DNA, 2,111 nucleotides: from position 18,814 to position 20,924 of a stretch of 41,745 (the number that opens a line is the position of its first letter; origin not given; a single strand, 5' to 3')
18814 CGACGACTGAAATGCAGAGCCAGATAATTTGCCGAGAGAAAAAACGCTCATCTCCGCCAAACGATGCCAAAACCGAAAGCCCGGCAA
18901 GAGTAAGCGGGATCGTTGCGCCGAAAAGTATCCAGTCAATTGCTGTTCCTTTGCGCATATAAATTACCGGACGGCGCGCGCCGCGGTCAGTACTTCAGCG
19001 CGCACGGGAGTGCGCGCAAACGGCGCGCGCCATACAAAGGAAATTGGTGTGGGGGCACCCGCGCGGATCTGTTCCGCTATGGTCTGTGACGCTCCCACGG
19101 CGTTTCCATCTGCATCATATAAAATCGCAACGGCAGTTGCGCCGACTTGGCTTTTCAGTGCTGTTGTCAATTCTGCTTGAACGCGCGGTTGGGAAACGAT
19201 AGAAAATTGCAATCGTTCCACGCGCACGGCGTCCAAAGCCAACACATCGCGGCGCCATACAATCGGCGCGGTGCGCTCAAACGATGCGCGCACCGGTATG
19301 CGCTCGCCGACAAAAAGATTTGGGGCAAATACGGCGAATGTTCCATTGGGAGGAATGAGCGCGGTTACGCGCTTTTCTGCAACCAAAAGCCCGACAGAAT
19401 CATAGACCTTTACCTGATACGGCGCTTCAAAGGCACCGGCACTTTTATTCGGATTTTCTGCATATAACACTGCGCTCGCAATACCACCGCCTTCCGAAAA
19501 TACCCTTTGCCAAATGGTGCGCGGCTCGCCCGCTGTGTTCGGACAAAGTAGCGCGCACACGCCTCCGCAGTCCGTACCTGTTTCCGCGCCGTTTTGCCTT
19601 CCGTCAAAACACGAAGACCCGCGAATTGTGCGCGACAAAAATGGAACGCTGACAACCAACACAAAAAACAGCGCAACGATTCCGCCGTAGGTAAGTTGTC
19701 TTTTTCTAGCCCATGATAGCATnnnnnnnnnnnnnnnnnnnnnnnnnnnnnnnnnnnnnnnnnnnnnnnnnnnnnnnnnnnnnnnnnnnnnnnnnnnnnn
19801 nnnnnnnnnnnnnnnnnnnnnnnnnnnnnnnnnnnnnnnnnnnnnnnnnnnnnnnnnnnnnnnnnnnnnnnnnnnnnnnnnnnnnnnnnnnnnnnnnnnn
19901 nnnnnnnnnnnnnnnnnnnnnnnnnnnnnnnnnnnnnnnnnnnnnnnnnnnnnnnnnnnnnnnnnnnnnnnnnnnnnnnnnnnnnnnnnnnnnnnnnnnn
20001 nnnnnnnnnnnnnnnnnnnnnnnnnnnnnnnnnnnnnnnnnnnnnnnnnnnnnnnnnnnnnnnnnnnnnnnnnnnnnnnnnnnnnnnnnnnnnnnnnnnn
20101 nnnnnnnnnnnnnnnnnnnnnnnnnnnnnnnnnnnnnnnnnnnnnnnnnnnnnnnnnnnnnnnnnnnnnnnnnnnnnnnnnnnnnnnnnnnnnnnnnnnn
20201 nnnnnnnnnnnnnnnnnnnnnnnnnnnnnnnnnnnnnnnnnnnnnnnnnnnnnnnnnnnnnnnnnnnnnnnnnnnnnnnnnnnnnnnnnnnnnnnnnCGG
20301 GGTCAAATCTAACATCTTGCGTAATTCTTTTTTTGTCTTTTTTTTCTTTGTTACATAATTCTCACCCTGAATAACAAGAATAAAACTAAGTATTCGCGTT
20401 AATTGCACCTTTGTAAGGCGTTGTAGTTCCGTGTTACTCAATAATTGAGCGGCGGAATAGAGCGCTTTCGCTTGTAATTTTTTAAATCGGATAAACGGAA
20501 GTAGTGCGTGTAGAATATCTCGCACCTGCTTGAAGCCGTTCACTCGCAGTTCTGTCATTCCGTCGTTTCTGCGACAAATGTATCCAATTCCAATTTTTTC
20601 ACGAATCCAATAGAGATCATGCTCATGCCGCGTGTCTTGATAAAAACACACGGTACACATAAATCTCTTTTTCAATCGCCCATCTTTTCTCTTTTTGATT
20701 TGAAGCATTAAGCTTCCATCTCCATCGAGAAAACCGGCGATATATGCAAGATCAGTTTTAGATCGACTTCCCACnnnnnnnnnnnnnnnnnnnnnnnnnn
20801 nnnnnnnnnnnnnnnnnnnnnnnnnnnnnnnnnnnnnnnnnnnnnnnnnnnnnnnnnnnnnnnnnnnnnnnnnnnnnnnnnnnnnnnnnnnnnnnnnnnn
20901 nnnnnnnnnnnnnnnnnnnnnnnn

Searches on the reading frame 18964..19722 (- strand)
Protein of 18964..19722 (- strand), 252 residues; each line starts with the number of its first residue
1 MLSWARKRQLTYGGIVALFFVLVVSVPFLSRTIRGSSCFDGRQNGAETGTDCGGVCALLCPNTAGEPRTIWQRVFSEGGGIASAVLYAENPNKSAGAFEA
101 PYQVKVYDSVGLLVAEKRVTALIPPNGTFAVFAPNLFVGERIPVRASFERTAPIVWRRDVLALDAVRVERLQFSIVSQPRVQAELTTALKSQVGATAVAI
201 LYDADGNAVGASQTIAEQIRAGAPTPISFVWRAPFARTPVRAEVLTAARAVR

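Call 65: find_encoding_contigs(protein=window:18964-19722:-, flank=3000, max_places=4)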
Protein window:18964-19722:- (252 aa): 1 contig read that carries it; 1 place shown.
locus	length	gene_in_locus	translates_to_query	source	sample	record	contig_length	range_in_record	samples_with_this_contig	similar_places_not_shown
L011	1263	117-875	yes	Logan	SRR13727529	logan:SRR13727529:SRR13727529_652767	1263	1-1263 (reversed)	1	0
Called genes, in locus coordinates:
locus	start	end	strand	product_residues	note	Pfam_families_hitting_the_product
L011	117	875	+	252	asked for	-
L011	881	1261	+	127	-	?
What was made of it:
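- Tried and rejected: A neighbouring gene matches only a 1.3-kb Logan contig (call 65).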

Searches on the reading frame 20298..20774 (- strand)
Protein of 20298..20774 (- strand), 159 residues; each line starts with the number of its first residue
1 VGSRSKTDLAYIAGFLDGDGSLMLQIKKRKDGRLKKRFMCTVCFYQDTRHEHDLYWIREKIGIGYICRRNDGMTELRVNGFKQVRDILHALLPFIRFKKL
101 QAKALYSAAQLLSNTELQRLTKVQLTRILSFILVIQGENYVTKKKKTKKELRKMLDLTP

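Call 101: search_protein_families(library=pfam, proteins=[window:20298-20774:-], max_evalue=0.01)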
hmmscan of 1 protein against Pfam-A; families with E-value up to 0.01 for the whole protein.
window:20298-20774:- (159 aa): 1 family
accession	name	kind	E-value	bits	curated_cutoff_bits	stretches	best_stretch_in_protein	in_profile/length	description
PF00961.24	LAGLIDADG_1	-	2.2e-08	35.4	23.1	1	12-88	1-79/102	LAGLIDADG endonuclease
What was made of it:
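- Checked: It spans 20160-20930 after U2656 and carries a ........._1 ORF at 20295-20774 (Pfam E 2e-8; call 101).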
